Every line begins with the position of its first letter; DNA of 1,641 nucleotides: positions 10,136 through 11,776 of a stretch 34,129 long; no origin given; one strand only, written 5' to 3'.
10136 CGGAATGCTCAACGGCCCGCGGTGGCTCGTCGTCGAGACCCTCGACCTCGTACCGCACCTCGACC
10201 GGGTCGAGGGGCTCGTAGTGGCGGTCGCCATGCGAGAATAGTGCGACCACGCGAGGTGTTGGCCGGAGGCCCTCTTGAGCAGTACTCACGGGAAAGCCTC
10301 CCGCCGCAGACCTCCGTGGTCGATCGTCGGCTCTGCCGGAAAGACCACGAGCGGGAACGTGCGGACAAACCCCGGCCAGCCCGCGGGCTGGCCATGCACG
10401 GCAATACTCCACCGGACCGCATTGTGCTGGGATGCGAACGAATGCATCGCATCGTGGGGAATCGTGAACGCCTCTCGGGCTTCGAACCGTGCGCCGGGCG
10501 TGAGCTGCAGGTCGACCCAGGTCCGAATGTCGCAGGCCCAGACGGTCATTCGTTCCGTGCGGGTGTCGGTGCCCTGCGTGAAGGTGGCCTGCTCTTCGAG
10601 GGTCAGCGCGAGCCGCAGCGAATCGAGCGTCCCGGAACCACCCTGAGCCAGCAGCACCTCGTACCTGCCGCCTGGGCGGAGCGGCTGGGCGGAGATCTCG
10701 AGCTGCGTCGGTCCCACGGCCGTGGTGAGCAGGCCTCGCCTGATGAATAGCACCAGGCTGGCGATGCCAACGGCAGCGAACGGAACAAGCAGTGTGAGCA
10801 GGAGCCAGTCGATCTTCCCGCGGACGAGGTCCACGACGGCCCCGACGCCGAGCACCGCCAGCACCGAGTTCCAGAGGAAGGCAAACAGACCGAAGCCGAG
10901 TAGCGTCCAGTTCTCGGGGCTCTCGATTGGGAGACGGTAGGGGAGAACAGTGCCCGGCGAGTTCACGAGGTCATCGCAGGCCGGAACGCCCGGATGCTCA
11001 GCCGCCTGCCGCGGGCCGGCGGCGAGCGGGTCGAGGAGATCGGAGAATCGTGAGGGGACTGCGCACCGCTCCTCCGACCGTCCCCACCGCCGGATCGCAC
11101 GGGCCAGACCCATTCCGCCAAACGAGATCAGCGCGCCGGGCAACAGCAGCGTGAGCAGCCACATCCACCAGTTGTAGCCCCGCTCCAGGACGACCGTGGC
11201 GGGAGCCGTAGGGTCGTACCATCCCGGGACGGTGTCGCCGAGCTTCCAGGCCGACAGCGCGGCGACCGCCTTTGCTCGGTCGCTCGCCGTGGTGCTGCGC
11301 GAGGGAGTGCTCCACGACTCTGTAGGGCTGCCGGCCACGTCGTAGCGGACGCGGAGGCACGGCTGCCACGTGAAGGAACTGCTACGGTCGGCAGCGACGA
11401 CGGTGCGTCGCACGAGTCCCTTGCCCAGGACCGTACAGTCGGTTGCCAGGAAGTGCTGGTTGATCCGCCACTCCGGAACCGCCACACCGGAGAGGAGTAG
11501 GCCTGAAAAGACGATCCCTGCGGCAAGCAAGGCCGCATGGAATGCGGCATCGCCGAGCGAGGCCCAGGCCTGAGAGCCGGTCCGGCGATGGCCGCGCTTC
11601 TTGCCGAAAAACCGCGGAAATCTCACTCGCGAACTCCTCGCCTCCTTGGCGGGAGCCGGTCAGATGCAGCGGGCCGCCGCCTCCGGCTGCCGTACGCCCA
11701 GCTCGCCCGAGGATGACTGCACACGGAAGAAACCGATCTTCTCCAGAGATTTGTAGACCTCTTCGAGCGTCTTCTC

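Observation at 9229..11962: Tightly coupled four-gene cassette: alpha-CTD, DUF3592-like 4-TM protein, paralogous beta-domain protein and mini P-loop NTPase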

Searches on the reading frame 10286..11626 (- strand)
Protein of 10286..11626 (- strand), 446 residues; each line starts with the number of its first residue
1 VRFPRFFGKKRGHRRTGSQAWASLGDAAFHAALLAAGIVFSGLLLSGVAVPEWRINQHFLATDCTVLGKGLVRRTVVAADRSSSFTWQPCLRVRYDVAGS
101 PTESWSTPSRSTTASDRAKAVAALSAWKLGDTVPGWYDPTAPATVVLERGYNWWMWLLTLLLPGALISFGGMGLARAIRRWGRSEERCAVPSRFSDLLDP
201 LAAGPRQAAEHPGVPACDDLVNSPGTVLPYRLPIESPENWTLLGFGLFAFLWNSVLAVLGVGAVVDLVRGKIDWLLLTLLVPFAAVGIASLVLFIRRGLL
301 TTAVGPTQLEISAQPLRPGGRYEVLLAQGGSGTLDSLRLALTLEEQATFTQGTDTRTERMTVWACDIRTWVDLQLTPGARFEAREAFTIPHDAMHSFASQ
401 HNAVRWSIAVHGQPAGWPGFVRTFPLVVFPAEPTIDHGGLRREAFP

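Call 4: search_protein_families(library=pfam, proteins=[window:10286-11626:-], max_evalue=1)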
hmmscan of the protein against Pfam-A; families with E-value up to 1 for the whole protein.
window:10286-11626:- (446 aa): 1 family
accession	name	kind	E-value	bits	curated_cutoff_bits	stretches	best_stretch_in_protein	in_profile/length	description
PF12158.14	DUF3592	-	5.7e-09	37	25.3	1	73-151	10-83/84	Domain of unknown function (DUF3592)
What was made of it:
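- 11171..11479 (-): g2 residues 50-152: DUF3592 beta domain between TM1 and TM2, predicted periplasmic. Pfam PF12158 5.7e-9, 37 bits against a cutoff of 25.3, residues 73-151 (call 4).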

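Call 5: search_protein_families(library=ncbifam, proteins=[window:10286-11626:-], max_evalue=1)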
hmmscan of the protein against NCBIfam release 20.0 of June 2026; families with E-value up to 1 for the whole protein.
window:10286-11626:- (446 aa): 1 family
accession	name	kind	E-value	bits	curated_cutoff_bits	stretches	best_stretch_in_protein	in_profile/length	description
NF010073.0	PRK13554.1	subfamily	0.11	12.2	221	1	144-190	156-202/241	fumarate reductase cytochrome b-556 subunit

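Call 6: search_protein_families(library=padloc, proteins=[window:10286-11626:-], max_evalue=1)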
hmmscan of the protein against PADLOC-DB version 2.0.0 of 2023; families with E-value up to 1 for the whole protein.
window:10286-11626:- (446 aa): 0 families

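Call 8: find_homologous_proteins(query=window:10286-11626:-)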
Query window:10286-11626:- (446 aa): 400 proteins with E <= 0.001 among 8000 candidates; the best 120 are listed.
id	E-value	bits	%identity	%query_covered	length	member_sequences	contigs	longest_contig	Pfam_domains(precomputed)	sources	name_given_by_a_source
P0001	1.2e-284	962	94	100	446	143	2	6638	PF12158.15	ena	-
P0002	5.8e-266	900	88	100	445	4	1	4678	PF12158.15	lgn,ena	-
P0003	5.0e-265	897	88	100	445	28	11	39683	PF12158.15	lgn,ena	-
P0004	1.8e-262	889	87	100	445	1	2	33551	PF12158.15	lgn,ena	-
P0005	1.8e-261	886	87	100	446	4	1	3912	PF12158.15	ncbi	-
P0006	9.6e-261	883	87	99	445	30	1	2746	PF12158.15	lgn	-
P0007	4.5e-259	878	85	100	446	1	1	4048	PF12158.15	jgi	jgi:hypothetical protein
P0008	2.5e-257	872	86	100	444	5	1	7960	PF12158.15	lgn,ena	-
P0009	6.3e-256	867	86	100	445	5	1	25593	PF12158.15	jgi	jgi:hypothetical protein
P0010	3.9e-255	865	83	100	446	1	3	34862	PF12158.15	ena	-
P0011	5.8e-251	851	82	100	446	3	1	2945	PF12158.15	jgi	jgi:hypothetical protein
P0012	1.8e-237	807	82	97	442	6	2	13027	PF12158.15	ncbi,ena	-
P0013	2.8e-227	773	78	97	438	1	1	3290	PF12158.15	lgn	-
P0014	3.7e-221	753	75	95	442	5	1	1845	PF12158.15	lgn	-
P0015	1.0e-215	735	73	100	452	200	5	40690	PF12158.15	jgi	-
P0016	9.0e-211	719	73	97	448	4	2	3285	PF12158.15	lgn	-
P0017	1.7e-208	711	72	97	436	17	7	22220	PF12158.15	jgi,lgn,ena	jgi:hypothetical protein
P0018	6.7e-205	699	71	97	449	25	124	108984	PF12158.15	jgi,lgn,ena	jgi:hypothetical protein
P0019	4.3e-202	690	70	97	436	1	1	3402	PF12158.15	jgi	jgi:hypothetical protein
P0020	6.8e-201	686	70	97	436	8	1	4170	PF12158.15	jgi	jgi:hypothetical protein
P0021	9.0e-201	686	70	97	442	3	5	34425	PF12158.15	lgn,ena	-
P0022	6.5e-200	683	69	97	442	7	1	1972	PF12158.15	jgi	jgi:hypothetical protein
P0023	3.7e-199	680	67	98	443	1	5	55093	PF12158.15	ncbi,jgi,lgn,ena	-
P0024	3.0e-198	677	68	96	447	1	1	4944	PF12158.15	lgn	-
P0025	6.3e-196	670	68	97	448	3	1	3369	PF12158.15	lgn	-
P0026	1.5e-191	655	67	97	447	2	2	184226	PF12158.15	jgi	jgi:hypothetical protein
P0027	5.5e-191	653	73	90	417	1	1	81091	PF12158.15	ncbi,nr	ncbi:MAG: hypothetical protein K8S94_12865 [Planctomycetia bacterium]|nr:hypothetical protein [Planc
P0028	1.8e-190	652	65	100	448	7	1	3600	PF12158.15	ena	-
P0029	9.3e-190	649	67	97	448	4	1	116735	PF12158.15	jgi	jgi:hypothetical protein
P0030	1.3e-189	649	66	97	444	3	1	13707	PF12158.15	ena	-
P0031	9.1e-189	646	65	98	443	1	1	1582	PF12158.15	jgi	-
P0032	5.2e-188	644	65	100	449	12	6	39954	PF12158.15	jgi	jgi:hypothetical protein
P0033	7.9e-187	640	67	96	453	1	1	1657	PF12158.15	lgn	-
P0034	1.7e-186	638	65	97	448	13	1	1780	PF12158.15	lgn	-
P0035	8.5e-186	636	65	97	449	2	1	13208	PF12158.15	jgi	jgi:hypothetical protein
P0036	8.7e-186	636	65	100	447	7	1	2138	PF12158.15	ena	-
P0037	5.4e-184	630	64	98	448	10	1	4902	PF12158.15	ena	-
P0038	6.0e-184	630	64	98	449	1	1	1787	PF12158.15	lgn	-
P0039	9.9e-184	629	66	97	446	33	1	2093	PF12158.15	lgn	-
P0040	1.7e-183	629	64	99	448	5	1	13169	PF12158.15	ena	-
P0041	3.5e-182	624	65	96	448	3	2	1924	PF12158.15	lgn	-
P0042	3.9e-182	624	63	98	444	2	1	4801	PF12158.15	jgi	-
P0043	3.0e-181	621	64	97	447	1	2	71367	PF12158.15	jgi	jgi:hypothetical protein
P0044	3.8e-181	621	65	97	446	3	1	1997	PF12158.15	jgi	-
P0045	4.3e-181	621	65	97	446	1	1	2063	PF12158.15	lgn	-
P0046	1.7e-180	619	64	98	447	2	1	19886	PF12158.15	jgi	jgi:hypothetical protein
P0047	3.1e-180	618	64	97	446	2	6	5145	PF12158.15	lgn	-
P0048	3.8e-180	618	65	96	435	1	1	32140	PF12158.15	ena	-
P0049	4.3e-180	617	64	97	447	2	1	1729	PF12158.15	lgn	-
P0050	9.1e-180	616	62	97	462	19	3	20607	PF12158.15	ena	-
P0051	1.1e-179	616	65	97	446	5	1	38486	PF12158.15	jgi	jgi:hypothetical protein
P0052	1.7e-179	615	65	97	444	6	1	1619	PF12158.15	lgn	-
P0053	4.6e-179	614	64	97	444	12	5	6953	PF12158.15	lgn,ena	-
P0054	5.2e-179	614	65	96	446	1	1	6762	PF12158.15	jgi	jgi:hypothetical protein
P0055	2.3e-178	612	64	97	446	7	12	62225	PF12158.15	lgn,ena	-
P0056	8.0e-178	610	63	96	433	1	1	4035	PF12158.15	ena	-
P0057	1.6e-177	609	63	97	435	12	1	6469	PF12158.15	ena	-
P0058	1.7e-177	609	64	96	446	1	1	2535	PF12158.15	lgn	-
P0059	2.7e-177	608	64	98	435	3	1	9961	PF12158.15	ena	-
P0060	4.6e-177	607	63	96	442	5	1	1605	PF12158.15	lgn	-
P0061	6.2e-177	607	62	97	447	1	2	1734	PF12158.15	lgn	-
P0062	7.3e-177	607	62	97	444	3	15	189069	PF12158.15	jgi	jgi:hypothetical protein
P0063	4.0e-176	604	62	97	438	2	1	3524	PF12158.15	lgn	-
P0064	4.3e-176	604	64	97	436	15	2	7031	PF12158.15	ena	-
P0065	7.2e-175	600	64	97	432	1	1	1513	PF12158.15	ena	-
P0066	7.3e-175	600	62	97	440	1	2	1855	PF12158.15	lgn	-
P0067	7.5e-175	600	64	96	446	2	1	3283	PF12158.15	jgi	-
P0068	8.6e-175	600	62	96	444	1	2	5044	PF12158.15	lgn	-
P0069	2.5e-174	598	62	97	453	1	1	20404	PF12158.15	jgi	jgi:hypothetical protein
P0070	7.7e-174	597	63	97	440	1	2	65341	PF12158.15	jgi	jgi:hypothetical protein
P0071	9.6e-174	596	64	97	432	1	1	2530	PF12158.15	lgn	-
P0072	9.7e-174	596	63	96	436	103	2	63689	PF12158.15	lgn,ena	-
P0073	1.5e-173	596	63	97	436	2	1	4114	PF12158.15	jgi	-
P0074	3.2e-173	595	61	97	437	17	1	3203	PF12158.15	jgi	jgi:hypothetical protein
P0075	8.5e-173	593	61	96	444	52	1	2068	PF12158.15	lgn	-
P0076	1.3e-172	593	60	97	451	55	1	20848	PF12158.15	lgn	-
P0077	1.4e-172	593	61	97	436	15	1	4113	PF12158.15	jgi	jgi:hypothetical protein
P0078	2.7e-172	592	63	97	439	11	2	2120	PF12158.15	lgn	-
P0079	2.8e-172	592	62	97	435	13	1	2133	PF12158.15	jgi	jgi:hypothetical protein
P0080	4.7e-172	591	63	97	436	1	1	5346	PF12158.15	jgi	jgi:hypothetical protein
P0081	8.6e-172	590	63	97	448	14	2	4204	PF12158.15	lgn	-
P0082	8.9e-172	590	60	100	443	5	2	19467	PF12158.15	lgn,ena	-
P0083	1.7e-171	589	62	96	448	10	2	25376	PF12158.15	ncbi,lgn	ncbi:MAG: hypothetical protein RLZZ21_2754 [Planctomycetota bacterium]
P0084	1.9e-171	589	63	96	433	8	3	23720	PF12158.15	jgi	jgi:hypothetical protein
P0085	8.4e-171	587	62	99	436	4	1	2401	PF12158.15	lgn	-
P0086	4.5e-170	584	62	97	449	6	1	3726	PF12158.15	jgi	jgi:hypothetical protein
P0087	7.3e-170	584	61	98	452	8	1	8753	PF12158.15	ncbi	ncbi:MAG: DUF3592 domain-containing protein [Planctomycetia bacterium]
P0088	8.4e-170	583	61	97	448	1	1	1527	PF12158.15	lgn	-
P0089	2.1e-169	582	62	97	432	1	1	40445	PF12158.15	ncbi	ncbi:MAG: DUF3592 domain-containing protein [Planctomycetaceae bacterium]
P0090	2.5e-169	582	61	97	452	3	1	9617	PF12158.15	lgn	-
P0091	5.3e-169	581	60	97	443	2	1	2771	PF12158.15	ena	-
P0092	1.4e-168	580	61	96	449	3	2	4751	PF12158.15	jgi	jgi:hypothetical protein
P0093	1.5e-168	579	63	97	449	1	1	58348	PF12158.15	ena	-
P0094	2.1e-168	579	62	97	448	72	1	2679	PF12158.15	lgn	-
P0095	2.1e-168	579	62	95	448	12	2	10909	PF12158.15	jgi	jgi:hypothetical protein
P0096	2.4e-168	579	63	96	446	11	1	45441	PF12158.15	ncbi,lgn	-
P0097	2.9e-168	578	61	96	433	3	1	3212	PF12158.15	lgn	-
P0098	3.4e-168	578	61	98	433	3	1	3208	PF12158.15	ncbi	-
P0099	4.9e-168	578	61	97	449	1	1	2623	PF12158.15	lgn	-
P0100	5.5e-168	578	61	96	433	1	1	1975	PF12158.15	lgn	-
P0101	8.6e-168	577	62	97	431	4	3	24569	PF12158.15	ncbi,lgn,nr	ncbi:MAG: hypothetical protein FJ284_01345 [Planctomycetes bacterium]|nr:hypothetical protein [Planc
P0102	2.3e-167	575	60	97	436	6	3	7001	PF12158.15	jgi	jgi:hypothetical protein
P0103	2.5e-167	575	60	96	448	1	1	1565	PF12158.15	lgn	-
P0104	2.5e-167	575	61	94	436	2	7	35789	PF12158.15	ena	-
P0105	2.6e-167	575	60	96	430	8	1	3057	PF12158.15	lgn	-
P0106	3.0e-167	575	60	98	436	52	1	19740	PF12158.15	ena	-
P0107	3.6e-167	575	61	96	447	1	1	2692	PF12158.15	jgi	-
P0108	3.8e-167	575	61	97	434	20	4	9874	PF12158.15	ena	-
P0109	4.5e-167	574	59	98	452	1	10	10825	PF12158.15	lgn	-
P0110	9.3e-167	573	60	100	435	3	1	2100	PF12158.15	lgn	-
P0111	9.3e-167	573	60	96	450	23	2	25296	PF12158.15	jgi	jgi:hypothetical protein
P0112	1.1e-166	573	60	96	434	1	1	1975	PF12158.15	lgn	-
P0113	1.2e-166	573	61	96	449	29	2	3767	PF12158.15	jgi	jgi:hypothetical protein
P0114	1.4e-166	573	62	97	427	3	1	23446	PF12158.15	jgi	jgi:hypothetical protein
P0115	1.6e-166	573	58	98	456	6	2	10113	PF12158.15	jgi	-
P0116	1.6e-166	573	59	98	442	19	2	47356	PF12158.15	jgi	jgi:hypothetical protein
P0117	2.4e-166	572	60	98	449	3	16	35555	PF12158.15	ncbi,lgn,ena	-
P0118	3.0e-166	572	60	96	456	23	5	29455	PF12158.15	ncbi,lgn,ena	-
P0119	4.0e-166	571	61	97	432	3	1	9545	PF12158.15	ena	-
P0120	4.3e-166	571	59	98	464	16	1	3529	PF12158.15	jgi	-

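Call 10: find_related_loci(query=window:10286-11626:-, collection=genome_contigs, flank=6000)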
Query window:10286-11626:- (446 aa) in genome_contigs; peptide patterns used: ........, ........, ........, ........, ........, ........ (x = any residue, [..] = any of these).
111 stretches matched a pattern; 72 encode a relative of the query (tblastn E <= 1e-3); 72 distinct loci.
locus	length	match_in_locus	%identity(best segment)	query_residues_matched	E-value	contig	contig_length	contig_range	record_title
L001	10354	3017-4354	94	1-446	0e+0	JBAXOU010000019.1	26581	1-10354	MAG: Planctomycetota bacterium isolate ELA513 MAG513_19, whole genome shotgun sequence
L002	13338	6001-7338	93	1-446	0e+0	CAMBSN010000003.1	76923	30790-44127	MAG: Candidatus Kuenenia stuttgartiensis isolate AE-24oct19-66 genome assembly, contig: AE-24oct19-C202, whole genome sh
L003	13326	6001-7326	86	1-443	0e+0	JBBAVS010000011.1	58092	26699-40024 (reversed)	MAG: Pirellulales bacterium isolate EUL_329 ctg11-EUL_329, whole genome shotgun sequence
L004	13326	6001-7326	89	1-443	0e+0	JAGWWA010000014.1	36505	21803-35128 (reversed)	MAG: Planctomycetota bacterium isolate REEB432 contig-150_1922, whole genome shotgun sequence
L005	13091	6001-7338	73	1-444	0e+0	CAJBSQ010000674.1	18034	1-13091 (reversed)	MAG: uncultured Planctomycetaceae bacterium isolate Loc080925-8m_bin-400 genome assembly, contig: bin-400:674/817, whole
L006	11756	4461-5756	73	1-432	0e+0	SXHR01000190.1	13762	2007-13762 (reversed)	MAG: Planctomycetaceae bacterium isolate F1-120-MAGs027 F1-120__c741068, whole genome shotgun sequence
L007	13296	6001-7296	73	1-432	0e+0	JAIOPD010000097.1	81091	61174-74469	MAG: Planctomycetia bacterium isolate LakeFargette_0920_ALND_MAG_67_38 LacPavin_0920_ALND_scaffold_456891, whole genome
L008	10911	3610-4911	71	1-434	0e+0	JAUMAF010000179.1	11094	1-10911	MAG: Pirellulales bacterium isolate P_PIRE17 NODE_15367_length_11094_cov_1.918756, whole genome shotgun sequence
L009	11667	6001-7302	70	1-434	0e+0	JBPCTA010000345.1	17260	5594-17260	MAG: Pirellulales bacterium S1Ck117_1513418_flag_1_multi_5.0000_len_17260, whole genome shotgun sequence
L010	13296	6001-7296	71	1-432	0e+0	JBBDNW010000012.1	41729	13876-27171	MAG: Pirellulales bacterium isolate LejiaB_66_22 Lejia_B_1125_length_41729_cov_14, whole genome shotgun sequence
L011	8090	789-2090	65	1-434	4e-169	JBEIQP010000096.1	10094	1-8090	MAG: Planctomycetaceae bacterium isolate Sample-107-S7-bin-164 Sample_107_S7-bin_164-k141_1157430, whole genome shotgun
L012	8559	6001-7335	88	1-446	0e+0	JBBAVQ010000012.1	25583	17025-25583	MAG: Pirellulales bacterium isolate EUL_327 ctg12-EUL_327, whole genome shotgun sequence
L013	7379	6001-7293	60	1-431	7e-169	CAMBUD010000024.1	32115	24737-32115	MAG: Planctomicrobium piriforme isolate MoH-02may19-16 genome assembly, contig: MoH-02may19-C1811, whole genome shotgun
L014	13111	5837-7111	61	1-431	7e-162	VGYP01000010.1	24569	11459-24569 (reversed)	MAG: Planctomycetota bacterium isolate K_DeepCast_35m_m1_264 K_DeepCast_35m_m1_264_Ga0194129_10002928, whole genome shot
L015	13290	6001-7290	63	1-430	5e-160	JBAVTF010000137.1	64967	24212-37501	MAG: Pirellulales bacterium isolate MFD03852_ilm_asm_bin10 k127_35692, whole genome shotgun sequence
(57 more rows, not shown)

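Call 34: predict_structure(alignment_id=A3)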
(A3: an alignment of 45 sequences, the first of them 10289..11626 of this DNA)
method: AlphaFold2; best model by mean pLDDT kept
length: 446 residues; sequences in the alignment: 45
mean_pLDDT: 71.0   pTM: 0.49
mean pLDDT of the five models: 71.0, 70.8, 69.1, 64.3, 63.5
residues with pLDDT >= 90: 74; 70-90: 202; 50-70: 80; < 50: 90
segments of 3 or more residues with pLDDT < 50: 1-23, 181-238, 438-446
pLDDT, mean of each block of 10 residues (from residue 1): 32 39 53 66 61 77 93 82 85 91 88 85 89 90 85 68 67 61 41 38 40 40 33 41 69 72 70 71 78 78 75 84 87 91 85 76 93 86 91 83 83 83 80 62 41
secondary structure, 60 per line:
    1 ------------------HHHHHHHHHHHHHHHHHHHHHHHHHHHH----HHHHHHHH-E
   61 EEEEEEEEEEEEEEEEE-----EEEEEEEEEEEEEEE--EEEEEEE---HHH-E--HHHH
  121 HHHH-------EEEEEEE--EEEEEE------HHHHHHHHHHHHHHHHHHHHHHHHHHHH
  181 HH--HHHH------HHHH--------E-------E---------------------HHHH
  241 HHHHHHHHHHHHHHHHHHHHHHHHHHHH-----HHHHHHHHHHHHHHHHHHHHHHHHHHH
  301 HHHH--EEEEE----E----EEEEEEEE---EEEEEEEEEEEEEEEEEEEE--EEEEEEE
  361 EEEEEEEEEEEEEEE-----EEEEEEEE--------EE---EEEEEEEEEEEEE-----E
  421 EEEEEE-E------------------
elements in order: H19-46 H51-58 E60-77 E83-97 E100-106 H117-124 E132-138 E141-146 H153-182 H185-188 H195-198 H237-268 H274-304 E307-311 E321-328 E332-351 E354-375 E381-388 E402-414 E420-426
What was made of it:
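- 11558..11626 (-): g2 residues 1-23: conserved basic cytoplasmic tail (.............). AF2 pLDDT is below 50 here (call 34).
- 11171..11479 (-): AF2 predicts strands 60-146 with pLDDT 77-93 (call 34).
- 10910..11092 (-): g2 residues 179-239: cytoplasmic TM2-TM3 loop, predicted disordered but carrying invariant residues (RWGRSEE ... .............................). pLDDT is below 50 for residues 181-238 (call 34).
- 10337..10714 (-): g2 residues 305-430: cytoplasmic single arrestin-fold lobe (hemi-arrestin). AF2 predicts a seven-strand beta sandwich at 307-426 with pLDDT 75-93 (call 34).
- Closest known: DUF3592. Same: g2 residues 73-151 pass the Pfam threshold, and the TM-beta domain-TM layout is kept (calls 4, 34).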

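Call 37: fold_search(model_id=the predicted structure, library=pdb)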
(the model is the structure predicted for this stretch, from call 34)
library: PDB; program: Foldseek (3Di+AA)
matches with E <= 10: 1366; with E <= 0.001: 201
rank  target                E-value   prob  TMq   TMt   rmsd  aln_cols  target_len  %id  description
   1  4r7x_A                1.6e-09  1.00  0.24  0.65   4.9       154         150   14  Crystal structure of N-lobe of human ARRDC3(1-180) (released 2014-10-01)
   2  4r7x_B                3.1e-09  1.00  0.24  0.66   4.6       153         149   14  Crystal structure of N-lobe of human ARRDC3(1-180) (released 2014-10-01)
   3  4r7v                  6.0e-09  1.00  0.23  0.61   7.3       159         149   15  Crystal structure of N-lobe of human ARRDC3(1-165) (released 2014-10-01)
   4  4gei                  1.1e-08  1.00  0.23  0.64   5.4       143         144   11  N-terminal domain of VDUP-1 (released 2013-02-27)
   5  5cl2_A                2.9e-08  1.00  0.23  0.40   3.5       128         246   14  Crystal structure of Spo0M, sporulation control protein, from Bacillus subtilis. (released 2015-12-16)
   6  4gej_A                4.7e-08  1.00  0.24  0.69   3.7       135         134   12  N-terminal domain of VDUP-1 (released 2013-02-27)
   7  5cl2_B                5.0e-08  1.00  0.23  0.40   3.5       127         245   13  Crystal structure of Spo0M, sporulation control protein, from Bacillus subtilis. (released 2015-12-16)
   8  4gej_B                7.7e-08  1.00  0.22  0.65   4.9       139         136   12  N-terminal domain of VDUP-1 (released 2013-02-27)
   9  4gej_E                8.6e-08  1.00  0.25  0.69   3.3       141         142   12  N-terminal domain of VDUP-1 (released 2013-02-27)
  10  4gej_H                3.2e-07  1.00  0.23  0.62   4.3       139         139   11  N-terminal domain of VDUP-1 (released 2013-02-27)
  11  4gej_J                4.2e-07  1.00  0.22  0.64   4.3       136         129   10  N-terminal domain of VDUP-1 (released 2013-02-27)
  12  7usy_J                5.5e-07  1.00  0.22  0.27   6.4       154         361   13  Structure of C. elegans TMC-1 complex with ARRD-6 (released 2022-10-19)
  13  9dnm_A                1.0e-06  1.00  0.22  0.22  31.8       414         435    8  Structure of rat beta-arrestin 1 bound to allosteric inhibitor (released 2025-01-22)
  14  4gej_D                1.1e-06  1.00  0.23  0.67   3.9       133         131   11  N-terminal domain of VDUP-1 (released 2013-02-27)
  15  9dng_A                4.3e-06  1.00  0.22  0.22  31.9       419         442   10  Structure of rat beta-arrestin 1 by fiducial-assisted cryo-EM (released 2025-01-22)
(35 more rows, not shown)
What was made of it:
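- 10337..10714 (-): Foldseek against PDB: ARRDC3 N-lobe 1.6e-9, TXNIP N-domain 1.1e-8, Spo0M 2.9e-8 (call 37).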

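Call 43: search_protein_representatives(alignment_id=A3)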
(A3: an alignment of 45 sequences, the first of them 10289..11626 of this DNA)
Query: 45 sequences, 446 profile positions. Proteins with E-value up to 0.001 (for the whole library): 4375; up to 1e-10: 2183; up to 1e-30: 535. The best 150 are listed.
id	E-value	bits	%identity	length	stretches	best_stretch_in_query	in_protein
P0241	7.0e-181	617.9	-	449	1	1-434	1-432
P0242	4.6e-141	486.7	-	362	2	154-438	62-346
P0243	1.9e-138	478.1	-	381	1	155-440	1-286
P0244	2.1e-129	448.2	-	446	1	5-436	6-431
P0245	9.0e-122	423.1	-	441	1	4-433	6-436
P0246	3.1e-119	414.7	-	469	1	2-437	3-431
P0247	8.2e-119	413.3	-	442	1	5-437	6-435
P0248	9.1e-117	406.6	-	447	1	5-435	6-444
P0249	4.9e-116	404.2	-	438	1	5-436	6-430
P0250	3.1e-114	398.2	-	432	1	4-433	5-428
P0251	6.2e-113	394.0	-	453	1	5-436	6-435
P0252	2.1e-112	392.2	-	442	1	1-434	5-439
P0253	8.8e-112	390.2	-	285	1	161-434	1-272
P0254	1.1e-110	386.6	-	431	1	2-432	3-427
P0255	1.8e-108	379.2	-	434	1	5-433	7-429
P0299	2.1e-90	319.7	-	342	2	153-432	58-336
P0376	8.3e-68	245.2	-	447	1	14-436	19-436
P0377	1.2e-67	244.7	-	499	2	83-434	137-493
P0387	4.2e-65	236.3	-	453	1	34-430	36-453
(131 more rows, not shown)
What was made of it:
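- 10286..11626 (-): g2: 446-aa four-TM membrane protein (basic N-tail, TM1, DUF3592 domain, TM2, conserved loop, TM3/TM4 hairpin, arrestin-like lobe). The exhaustive profile search found 4375 cluster representatives at E<=1e-3 and 535 at E<=1e-30 (call 43).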
